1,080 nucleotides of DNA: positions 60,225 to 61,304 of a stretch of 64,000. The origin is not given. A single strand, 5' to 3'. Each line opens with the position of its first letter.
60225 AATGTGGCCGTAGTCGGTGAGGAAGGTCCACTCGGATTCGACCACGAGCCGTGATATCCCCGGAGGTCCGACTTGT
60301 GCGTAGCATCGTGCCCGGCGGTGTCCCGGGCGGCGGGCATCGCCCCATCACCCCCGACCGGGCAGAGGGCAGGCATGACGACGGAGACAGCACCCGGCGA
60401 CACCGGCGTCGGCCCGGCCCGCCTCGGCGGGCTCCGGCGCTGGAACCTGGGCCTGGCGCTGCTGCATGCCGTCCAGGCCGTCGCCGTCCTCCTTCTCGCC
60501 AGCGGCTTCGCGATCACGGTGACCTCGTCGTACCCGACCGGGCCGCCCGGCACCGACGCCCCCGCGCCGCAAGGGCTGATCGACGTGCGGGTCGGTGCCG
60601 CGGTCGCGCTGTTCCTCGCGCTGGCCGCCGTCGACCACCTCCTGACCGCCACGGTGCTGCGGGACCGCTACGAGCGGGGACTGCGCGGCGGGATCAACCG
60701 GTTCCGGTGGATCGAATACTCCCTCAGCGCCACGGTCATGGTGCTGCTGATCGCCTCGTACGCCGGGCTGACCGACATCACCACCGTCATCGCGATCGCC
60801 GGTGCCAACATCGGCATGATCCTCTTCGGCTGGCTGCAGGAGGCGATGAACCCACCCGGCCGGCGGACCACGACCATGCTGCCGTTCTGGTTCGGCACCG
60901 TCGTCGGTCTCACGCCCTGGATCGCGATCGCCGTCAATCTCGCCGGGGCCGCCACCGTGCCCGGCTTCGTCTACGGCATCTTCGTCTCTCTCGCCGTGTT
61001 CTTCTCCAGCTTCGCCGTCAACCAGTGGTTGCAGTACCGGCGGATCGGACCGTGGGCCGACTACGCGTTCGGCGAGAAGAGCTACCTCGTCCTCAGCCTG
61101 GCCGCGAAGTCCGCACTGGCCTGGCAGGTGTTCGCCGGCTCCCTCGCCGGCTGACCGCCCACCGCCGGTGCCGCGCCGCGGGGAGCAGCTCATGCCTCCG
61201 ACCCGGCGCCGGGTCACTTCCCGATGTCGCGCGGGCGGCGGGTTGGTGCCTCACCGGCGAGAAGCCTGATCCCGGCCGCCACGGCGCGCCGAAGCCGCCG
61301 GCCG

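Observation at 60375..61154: Heliorhodopsin gene, divergent from a MalT-type LAL regulator and next to DoxX and a tandem Usp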

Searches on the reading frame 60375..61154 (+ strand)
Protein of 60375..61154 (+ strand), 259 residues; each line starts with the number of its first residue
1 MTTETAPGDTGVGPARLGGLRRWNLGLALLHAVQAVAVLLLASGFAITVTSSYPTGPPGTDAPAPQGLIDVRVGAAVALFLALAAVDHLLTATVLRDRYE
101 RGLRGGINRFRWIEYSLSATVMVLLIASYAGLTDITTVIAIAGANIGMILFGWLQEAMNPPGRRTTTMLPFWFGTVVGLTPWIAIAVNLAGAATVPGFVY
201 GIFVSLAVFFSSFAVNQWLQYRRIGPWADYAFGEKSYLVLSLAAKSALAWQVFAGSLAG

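Call 3: search_protein_families(library=pfam, proteins=[window:60375-61151:+], max_evalue=0.01)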
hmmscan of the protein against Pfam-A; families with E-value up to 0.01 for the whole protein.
window:60375-61151:+ (259 aa): 1 family
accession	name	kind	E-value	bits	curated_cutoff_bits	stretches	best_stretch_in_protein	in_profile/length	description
PF18761.7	Heliorhodopsin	-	7.9e-99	330.3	26.7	1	20-257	1-242/242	Heliorhodopsin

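Call 4: search_solved_structures(query=window:60375-61151:+, max_evalue=1, show_alignments=3)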
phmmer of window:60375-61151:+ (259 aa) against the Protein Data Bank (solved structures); distinct sequences matched with E-value up to 1: 10.
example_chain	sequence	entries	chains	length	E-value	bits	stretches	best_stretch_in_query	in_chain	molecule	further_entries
9ljj_A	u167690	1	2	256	1.7e-67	231.2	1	19-257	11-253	Heliorhodopsin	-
6su3_X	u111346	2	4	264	1.9e-67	231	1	19-257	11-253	48C12 heliorhodopsin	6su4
6uh3_A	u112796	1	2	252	2e-67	230.9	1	19-257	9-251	Heliorhodopsin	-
6is6_A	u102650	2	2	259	7.1e-55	189.8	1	22-257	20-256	heliorhodopsin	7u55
7clj_A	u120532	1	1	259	1.8e-54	188.5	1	22-257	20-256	heliorhodopsin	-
9vfc_A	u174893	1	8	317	1.5e-37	133.1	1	21-255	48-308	heliorhodopsin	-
1ohu_A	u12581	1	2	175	0.032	17.3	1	148-230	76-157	APOPTOSIS REGULATOR CED-9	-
1ty4_A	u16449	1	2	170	0.041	16.9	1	148-230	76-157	Apoptosis regulator ced-9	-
2a5y_A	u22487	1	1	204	0.043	16.9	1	148-230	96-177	Apoptosis regulator ced-9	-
6zth_A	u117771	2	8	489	0.81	12.7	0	37-120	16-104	PlaB phospholipase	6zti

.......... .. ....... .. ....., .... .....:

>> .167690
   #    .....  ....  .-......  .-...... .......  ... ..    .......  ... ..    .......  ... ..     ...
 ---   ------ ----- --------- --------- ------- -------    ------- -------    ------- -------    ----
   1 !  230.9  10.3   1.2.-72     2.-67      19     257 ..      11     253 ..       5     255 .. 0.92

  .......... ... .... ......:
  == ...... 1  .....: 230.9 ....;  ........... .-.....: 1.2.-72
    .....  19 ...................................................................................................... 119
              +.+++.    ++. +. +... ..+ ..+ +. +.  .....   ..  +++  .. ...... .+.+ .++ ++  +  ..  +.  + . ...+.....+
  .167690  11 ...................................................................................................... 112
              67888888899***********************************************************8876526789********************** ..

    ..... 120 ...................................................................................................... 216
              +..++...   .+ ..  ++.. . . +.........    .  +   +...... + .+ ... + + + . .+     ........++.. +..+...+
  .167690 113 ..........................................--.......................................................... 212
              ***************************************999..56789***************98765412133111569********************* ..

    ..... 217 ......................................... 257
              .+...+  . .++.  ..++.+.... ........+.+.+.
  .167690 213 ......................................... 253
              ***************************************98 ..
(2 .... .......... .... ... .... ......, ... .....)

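Call 5: find_encoding_contigs(protein=window:60375-61154:+, flank=10000, max_places=6)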
Protein window:60375-61154:+ (259 aa): no gene with exactly this product is on record in the collection.

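Call 6: find_homologous_proteins(query=window:60375-61151:+, max_evalue=1e-10)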
Query window:60375-61151:+ (259 aa): 6752 proteins with E <= 1e-10 among 8000 candidates; the best 120 are listed.
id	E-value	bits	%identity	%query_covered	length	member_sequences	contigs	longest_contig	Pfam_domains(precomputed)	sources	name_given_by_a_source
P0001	5.9e-162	556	100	100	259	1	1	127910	PF18761.8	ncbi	ncbi:MAG TPA: heliorhodopsin HeR [Mycobacteriales bacterium]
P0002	2.0e-144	498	88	100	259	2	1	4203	PF18761.8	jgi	jgi:Heliorhodopsin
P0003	1.3e-141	489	87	100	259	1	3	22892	PF18761.8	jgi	jgi:hypothetical protein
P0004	5.0e-141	487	86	99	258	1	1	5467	PF18761.8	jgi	jgi:Heliorhodopsin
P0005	1.7e-133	462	80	100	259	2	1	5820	PF18761.8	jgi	jgi:hypothetical protein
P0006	2.5e-129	449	78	100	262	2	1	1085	PF18761.8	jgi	-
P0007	3.0e-129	448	80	99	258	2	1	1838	PF18761.8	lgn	-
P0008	3.5e-128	445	78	100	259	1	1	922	PF18761.8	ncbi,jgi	jgi:hypothetical protein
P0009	4.5e-124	431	76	100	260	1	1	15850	PF18761.8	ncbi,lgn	-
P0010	1.6e-123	430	77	98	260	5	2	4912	PF18761.8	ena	-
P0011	6.8e-123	428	76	100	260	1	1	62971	PF18761.8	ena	-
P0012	1.9e-122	426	75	98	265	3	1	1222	PF18761.8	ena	-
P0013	5.0e-122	425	77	97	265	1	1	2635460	PF18761.8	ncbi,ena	-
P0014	7.5e-122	424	76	98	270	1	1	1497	PF18761.8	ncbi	-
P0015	1.2e-121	423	75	97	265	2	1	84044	PF18761.8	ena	-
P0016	1.4e-121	423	74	100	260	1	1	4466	PF18761.8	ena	-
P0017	2.1e-121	423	75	98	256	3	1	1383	PF18761.8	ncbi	-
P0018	3.0e-121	422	73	100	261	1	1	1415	PF18761.8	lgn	-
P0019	4.7e-121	422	75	98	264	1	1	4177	PF18761.8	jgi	jgi:hypothetical protein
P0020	5.1e-121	421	76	97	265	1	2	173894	PF18761.8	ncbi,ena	-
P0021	8.1e-121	421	74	98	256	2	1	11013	PF18761.8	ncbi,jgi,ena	-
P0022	1.2e-120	420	74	99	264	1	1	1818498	PF18761.8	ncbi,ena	-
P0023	1.2e-120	420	77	99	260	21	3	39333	PF18761.8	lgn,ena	-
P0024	2.2e-120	419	77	96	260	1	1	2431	PF18761.8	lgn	-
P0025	4.4e-120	418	75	99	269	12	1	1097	PF18761.8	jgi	jgi:hypothetical protein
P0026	7.8e-120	418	74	97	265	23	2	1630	PF18761.8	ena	-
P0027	1.1e-119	417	72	99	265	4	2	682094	PF18761.8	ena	-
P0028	1.9e-119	416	74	97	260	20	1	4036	PF18761.8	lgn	-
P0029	4.1e-119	415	72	99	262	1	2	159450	PF18761.8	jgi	jgi:VanZ family protein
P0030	5.5e-119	415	74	98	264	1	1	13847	PF18761.8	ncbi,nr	ncbi:MAG: heliorhodopsin HeR [Nocardioides sp.]|nr:heliorhodopsin HeR [Nocardioides sp.]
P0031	7.3e-119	414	76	97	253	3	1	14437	PF18761.8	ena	-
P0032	8.8e-119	414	75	100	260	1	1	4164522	PF18761.8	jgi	jgi:hypothetical protein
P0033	8.9e-119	414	72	98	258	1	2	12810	PF18761.8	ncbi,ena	-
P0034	1.0e-118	414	74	100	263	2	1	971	PF18761.8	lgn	-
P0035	1.2e-118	414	74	100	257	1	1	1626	PF18761.8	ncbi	-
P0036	1.4e-118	413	73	99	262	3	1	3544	PF18761.8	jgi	jgi:VanZ family protein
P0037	1.7e-118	413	72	99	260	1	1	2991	PF18761.8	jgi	jgi:hypothetical protein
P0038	2.1e-118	413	74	95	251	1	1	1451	PF18761.8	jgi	jgi:hypothetical protein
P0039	2.7e-118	413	73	95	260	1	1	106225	PF18761.8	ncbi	-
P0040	5.0e-118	412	74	100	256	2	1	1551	PF18761.8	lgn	-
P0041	6.2e-118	411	73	99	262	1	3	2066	PF18761.8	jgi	jgi:VanZ family protein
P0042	7.4e-118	411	72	99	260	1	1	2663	PF18761.8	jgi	jgi:hypothetical protein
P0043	7.8e-118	411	74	97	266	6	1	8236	PF18761.8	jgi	jgi:hypothetical protein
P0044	8.0e-118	411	74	97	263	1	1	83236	PF18761.8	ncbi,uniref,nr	ncbi:heliorhodopsin HeR [Geodermatophilus marinus]|uniref:heliorhodopsin HeR n=1 Tax=Geodermatophilu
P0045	9.1e-118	411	73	99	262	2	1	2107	PF18761.8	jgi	jgi:VanZ family protein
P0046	1.0e-117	411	72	97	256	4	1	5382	PF18761.8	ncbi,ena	-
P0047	1.0e-117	411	72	100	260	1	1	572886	PF18761.8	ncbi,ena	-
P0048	1.1e-117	411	73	100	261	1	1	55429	PF18761.8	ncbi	-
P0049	1.1e-117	411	73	100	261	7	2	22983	PF18761.8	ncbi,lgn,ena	-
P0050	1.2e-117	410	74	98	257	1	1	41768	PF18761.8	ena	-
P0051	1.4e-117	410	73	97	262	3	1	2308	PF18761.8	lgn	-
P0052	1.6e-117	410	77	96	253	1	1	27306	PF18761.8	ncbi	-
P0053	1.6e-117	410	73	98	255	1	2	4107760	PF18761.8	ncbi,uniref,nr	ncbi:heliorhodopsin HeR [Acidimicrobiia bacterium EGI L10123]|uniref:heliorhodopsin HeR n=1 Tax=Sali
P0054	1.7e-117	410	72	97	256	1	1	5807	PF18761.8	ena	-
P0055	1.8e-117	410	72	100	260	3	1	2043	PF18761.8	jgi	jgi:hypothetical protein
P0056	2.7e-117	409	74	97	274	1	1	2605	PF18761.8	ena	-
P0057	3.5e-117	409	74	100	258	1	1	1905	PF18761.8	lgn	-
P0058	3.8e-117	409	72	98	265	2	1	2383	PF18761.8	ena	-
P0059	4.9e-117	408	72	99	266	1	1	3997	PF18761.8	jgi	jgi:hypothetical protein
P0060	5.0e-117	408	73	98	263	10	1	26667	PF18761.8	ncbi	-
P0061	5.2e-117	408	75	96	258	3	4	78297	PF18761.8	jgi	jgi:hypothetical protein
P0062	5.3e-117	408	73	96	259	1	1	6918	PF18761.8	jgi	jgi:hypothetical protein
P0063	5.4e-117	408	70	100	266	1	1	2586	PF18761.8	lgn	-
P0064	5.8e-117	408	73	100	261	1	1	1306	PF18761.8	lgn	-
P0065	6.1e-117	408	73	100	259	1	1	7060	PF18761.8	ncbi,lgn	ncbi:hypothetical protein BH11ACT8_BH11ACT8_32220 [soil metagenome]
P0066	6.6e-117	408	74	96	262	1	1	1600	PF18761.8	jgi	jgi:hypothetical protein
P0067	7.7e-117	408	74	97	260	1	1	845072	PF18761.8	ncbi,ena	-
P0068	8.2e-117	408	75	98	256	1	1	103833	PF18761.8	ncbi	-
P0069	1.1e-116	407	71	100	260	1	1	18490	PF18761.8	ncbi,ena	-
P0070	1.1e-116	407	74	97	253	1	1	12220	PF18761.8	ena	-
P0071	1.1e-116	407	74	97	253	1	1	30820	PF18761.8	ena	-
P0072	1.3e-116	407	72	99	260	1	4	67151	PF18761.8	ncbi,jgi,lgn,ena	-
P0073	1.3e-116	407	73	97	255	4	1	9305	PF18761.8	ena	-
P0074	1.3e-116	407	74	94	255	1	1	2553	PF18761.8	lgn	-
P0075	1.3e-116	407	76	97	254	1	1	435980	PF18761.8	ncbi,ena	-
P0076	1.4e-116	407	73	97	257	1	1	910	PF18761.8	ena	-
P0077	1.5e-116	407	74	97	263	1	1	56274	PF18761.8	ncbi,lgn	ncbi:MAG: heliorhodopsin HeR [Candidatus Nanopelagicales bacterium]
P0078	1.6e-116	407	72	98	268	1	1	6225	PF18761.8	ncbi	-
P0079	1.6e-116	407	73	98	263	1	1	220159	PF18761.8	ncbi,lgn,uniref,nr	ncbi:hypothetical protein SAMN06893096_108223 [Geodermatophilus pulveris]|uniref:Heliorhodopsin n=1 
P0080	1.6e-116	407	72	97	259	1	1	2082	PF18761.8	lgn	-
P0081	1.6e-116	407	74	97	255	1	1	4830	PF18761.8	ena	-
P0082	1.6e-116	407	72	98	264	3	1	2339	PF18761.8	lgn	-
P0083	1.9e-116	406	73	96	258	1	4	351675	PF18761.8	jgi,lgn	jgi:hypothetical protein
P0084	1.9e-116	406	71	97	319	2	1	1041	PF18761.8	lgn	-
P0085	2.0e-116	406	73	97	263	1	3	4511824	PF18761.8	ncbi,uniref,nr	ncbi:heliorhodopsin HeR [Modestobacter roseus]|uniref:Heliorhodopsin n=1 Tax=Modestobacter roseus Ta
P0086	2.2e-116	406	73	98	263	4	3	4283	PF18761.8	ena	-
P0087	3.2e-116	406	74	96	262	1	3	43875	PF18761.8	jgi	jgi:hypothetical protein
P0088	3.4e-116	406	70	99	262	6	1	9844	PF18761.8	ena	-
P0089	3.9e-116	405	73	100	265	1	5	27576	PF18761.8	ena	-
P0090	4.5e-116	405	74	96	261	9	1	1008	PF18761.8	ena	-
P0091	4.6e-116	405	74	96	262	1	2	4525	PF18761.8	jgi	jgi:hypothetical protein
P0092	4.7e-116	405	72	96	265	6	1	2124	PF18761.8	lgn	-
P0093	4.7e-116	405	69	100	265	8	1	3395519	PF18761.8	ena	-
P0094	4.7e-116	405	71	98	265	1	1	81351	PF18761.8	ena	-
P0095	5.2e-116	405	74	96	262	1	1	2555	PF18761.8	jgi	jgi:hypothetical protein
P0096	5.3e-116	405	71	100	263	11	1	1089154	PF18761.8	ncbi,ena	-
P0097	5.4e-116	405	71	99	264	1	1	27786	PF18761.8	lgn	-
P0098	5.4e-116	405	73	96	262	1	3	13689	PF18761.8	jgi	jgi:hypothetical protein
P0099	5.6e-116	405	72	98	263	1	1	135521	PF18761.8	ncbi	ncbi:heliorhodopsin HeR [Geodermatophilus sp. SYSU D00758]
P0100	5.7e-116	405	73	99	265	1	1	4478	PF18761.8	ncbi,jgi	jgi:hypothetical protein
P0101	5.7e-116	405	73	99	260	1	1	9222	PF18761.8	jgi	jgi:hypothetical protein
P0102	6.1e-116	405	70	100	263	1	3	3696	PF18761.8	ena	-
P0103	6.4e-116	405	75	99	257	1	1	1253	PF18761.8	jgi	-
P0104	7.1e-116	405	71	100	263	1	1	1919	PF18761.8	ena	-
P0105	7.4e-116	405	71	100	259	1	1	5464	PF18761.8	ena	-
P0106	7.4e-116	404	71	96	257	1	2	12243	PF18761.8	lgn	-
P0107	7.6e-116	404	71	98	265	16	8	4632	PF18761.8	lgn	-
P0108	7.6e-116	404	75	97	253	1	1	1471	PF18761.8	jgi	jgi:hypothetical protein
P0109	7.9e-116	404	70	100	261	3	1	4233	PF18761.8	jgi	jgi:hypothetical protein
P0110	8.1e-116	404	72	98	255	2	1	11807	PF18761.8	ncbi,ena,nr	ncbi:MAG TPA: heliorhodopsin HeR [Acidimicrobiales bacterium]|nr:heliorhodopsin HeR [Acidimicrobiale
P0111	8.2e-116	404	70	100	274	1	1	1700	PF18761.8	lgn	-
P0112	8.2e-116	404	73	96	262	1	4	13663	PF18761.8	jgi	jgi:hypothetical protein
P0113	8.3e-116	404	72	95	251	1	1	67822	PF18761.8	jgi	jgi:hypothetical protein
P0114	9.3e-116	404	73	97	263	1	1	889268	PF18761.8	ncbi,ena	-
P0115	9.6e-116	404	72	99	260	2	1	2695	PF18761.8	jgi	jgi:hypothetical protein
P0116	9.7e-116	404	74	96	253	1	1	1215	PF18761.8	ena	-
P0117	9.8e-116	404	72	96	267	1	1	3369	PF18761.8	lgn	-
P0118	1.0e-115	404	72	97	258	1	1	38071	PF18761.8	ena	-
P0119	1.2e-115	404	74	96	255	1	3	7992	PF18761.8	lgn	-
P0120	1.2e-115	404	75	96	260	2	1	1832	PF18761.8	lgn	-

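Call 7: find_related_loci(query=window:60375-61151:+, collection=genome_contigs, flank=10000)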
Query window:60375-61151:+ (259 aa) in genome_contigs; peptide patterns used: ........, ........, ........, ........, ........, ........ (x = any residue, [..] = any of these).
561 stretches matched a pattern; 175 encode a relative of the query (tblastn E <= 1e-3); the best 80 are kept; 80 distinct loci.
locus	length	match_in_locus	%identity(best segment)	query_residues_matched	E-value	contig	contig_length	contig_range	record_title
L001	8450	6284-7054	72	3-259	4e-124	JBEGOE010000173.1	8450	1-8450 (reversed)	MAG: Actinomycetota bacterium isolate NASQAN2016_178_B_bin.3 scaffold_89259, whole genome shotgun sequence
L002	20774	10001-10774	72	2-259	6e-122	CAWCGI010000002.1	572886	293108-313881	MAG: uncultured Actinomycetota bacterium isolate MFD01275.bin.1.261 genome assembly, contig: contig_13654, whole genome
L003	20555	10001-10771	74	2-258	2e-119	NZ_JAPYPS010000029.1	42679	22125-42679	MAG: Nocardioides sp. isolate PW10.concoct.85 PW10_1099_length_42679_cov_15.832371, whole genome shotgun sequence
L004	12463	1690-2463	69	2-259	4e-119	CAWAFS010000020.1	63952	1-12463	MAG: uncultured Actinomycetota bacterium isolate MFD02581.bin.3.391 genome assembly, contig: contig_25650, whole genome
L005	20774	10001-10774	73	5-259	2e-118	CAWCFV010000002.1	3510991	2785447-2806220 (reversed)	MAG: uncultured Actinomycetota bacterium isolate MFD01275.bin.1.13 genome assembly, contig: contig_4931, whole genome sh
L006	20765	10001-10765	72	10-259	4e-117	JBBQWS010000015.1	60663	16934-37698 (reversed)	MAG: Actinomycetes bacterium isolate Co_metawrap_2071 Cmw_2071_k141_28539687_length_60663_cov_11.0212, whole genome shot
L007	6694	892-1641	70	10-259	6e-117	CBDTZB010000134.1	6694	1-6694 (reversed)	MAG TPA_asm: uncultured Nocardioides sp. isolate SRR7614695_concoct_31 genome assembly, contig: ERZ23877680.11701, whole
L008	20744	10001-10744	69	11-258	8e-117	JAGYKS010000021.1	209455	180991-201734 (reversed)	MAG: Acidimicrobiales bacterium isolate M30B73 contig_10149, whole genome shotgun sequence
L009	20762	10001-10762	77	5-258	7e-116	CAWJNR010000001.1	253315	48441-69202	MAG: uncultured Actinomycetota bacterium isolate MFD02840.bin.2.105 genome assembly, contig: contig_122874, whole genome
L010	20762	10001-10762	72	10-258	8e-116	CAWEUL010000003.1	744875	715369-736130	MAG: uncultured Actinomycetota bacterium isolate MFD05684.bin.1.343 genome assembly, contig: contig_13764, whole genome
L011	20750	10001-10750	68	8-257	9e-116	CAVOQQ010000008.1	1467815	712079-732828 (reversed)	MAG: uncultured Acidimicrobiales bacterium isolate MFD09964.bin.1.68 genome assembly, contig: contig_7823, whole genome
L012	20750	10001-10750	74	10-259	8e-115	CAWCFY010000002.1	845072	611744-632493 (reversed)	MAG: uncultured Actinomycetota bacterium isolate MFD01275.bin.1.45 genome assembly, contig: contig_19812, whole genome s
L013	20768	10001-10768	73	3-256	5e-115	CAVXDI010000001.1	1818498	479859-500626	MAG: uncultured Actinomycetota bacterium isolate MFD02581.bin.1.56 genome assembly, contig: contig_1176, whole genome sh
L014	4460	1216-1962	69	10-258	3e-115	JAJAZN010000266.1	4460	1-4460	MAG: Thermoleophilia bacterium isolate CAN_BIN38 c_000000165129, whole genome shotgun sequence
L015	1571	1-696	74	27-258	4e-123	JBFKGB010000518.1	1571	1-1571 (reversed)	MAG: Euzebya sp. isolate Mix_sand20.2022.06.Z.76 k141_1004034_length_1571_cov_12.0000, whole genome shotgun sequence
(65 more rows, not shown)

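Call 12: find_encoding_contigs(protein=P0003, flank=10000, max_places=3)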
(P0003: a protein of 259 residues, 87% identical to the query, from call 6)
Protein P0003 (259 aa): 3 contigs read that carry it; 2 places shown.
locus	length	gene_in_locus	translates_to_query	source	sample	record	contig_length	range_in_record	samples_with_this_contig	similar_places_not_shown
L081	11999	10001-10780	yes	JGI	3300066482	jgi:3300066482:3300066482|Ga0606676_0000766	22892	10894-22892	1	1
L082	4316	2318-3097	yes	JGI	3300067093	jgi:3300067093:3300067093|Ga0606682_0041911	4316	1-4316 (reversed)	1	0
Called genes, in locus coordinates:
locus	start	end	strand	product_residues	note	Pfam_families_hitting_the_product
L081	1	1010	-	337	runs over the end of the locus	PF06863:DUF1254, PF06742:DUF1214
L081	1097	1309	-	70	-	-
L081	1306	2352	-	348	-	PF08240:ADH_N, PF16912:Glu_dehyd_C, PF00107:ADH_zinc_N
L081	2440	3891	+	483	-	PF00890:FAD_binding_2 (weak), PF01134:GIDA (weak), PF01266:DAO (faint), PF03486:HI0933_like (faint), PF07992:Pyr_redox_2, PF12831:FAD_oxidored, PF00070:Pyr_redox, PF02852:Pyr_redox_dim, +2 more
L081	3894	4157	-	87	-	-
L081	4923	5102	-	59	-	-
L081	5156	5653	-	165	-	-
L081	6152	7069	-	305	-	-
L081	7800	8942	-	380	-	PF01548:DEDD_Tnp_IS110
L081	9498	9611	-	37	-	-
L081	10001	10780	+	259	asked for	PF18761:Heliorhodopsin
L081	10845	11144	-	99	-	-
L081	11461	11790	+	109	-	PF03551:PadR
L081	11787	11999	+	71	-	?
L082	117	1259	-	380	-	PF01548:DEDD_Tnp_IS110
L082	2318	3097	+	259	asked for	PF18761:Heliorhodopsin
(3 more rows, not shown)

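Call 13: find_encoding_contigs(protein=P0001, flank=10000, max_places=2)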
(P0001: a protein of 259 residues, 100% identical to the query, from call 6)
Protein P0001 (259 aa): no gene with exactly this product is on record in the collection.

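Call 14: find_encoding_contigs(protein=P0005, flank=10000, max_places=2)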
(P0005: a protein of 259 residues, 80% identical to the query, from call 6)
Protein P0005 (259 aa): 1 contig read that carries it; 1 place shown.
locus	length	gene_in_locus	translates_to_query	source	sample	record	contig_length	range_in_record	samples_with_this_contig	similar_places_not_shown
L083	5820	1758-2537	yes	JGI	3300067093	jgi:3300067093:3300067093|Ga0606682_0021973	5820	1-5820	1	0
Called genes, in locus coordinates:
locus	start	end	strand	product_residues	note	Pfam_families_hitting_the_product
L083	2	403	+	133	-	?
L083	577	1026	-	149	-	-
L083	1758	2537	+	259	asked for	PF18761:Heliorhodopsin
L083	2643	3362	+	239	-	PF00561:Abhydrolase_1, PF12146:Hydrolase_4 (weak)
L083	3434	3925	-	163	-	PF04978:MST, PF11716:MDMPI_N, PF12867:DinB_2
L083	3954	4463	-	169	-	PF00903:Glyoxalase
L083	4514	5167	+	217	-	PF00440:TetR_N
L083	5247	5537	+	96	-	PF20223:DUF6582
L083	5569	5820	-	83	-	?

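Call 15: find_encoding_contigs(protein=P0002, flank=10000, max_places=2)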
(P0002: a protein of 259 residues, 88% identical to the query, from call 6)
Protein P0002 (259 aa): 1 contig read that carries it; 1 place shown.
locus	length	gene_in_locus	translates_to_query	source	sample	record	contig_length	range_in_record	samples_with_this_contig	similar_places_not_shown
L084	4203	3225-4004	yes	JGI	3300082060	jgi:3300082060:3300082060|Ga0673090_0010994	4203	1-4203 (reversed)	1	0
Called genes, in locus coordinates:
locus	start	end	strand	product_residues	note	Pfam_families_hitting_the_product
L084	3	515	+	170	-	?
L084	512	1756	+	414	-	PF01566:Nramp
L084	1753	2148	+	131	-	-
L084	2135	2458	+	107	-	-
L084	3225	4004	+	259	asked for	PF18761:Heliorhodopsin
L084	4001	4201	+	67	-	?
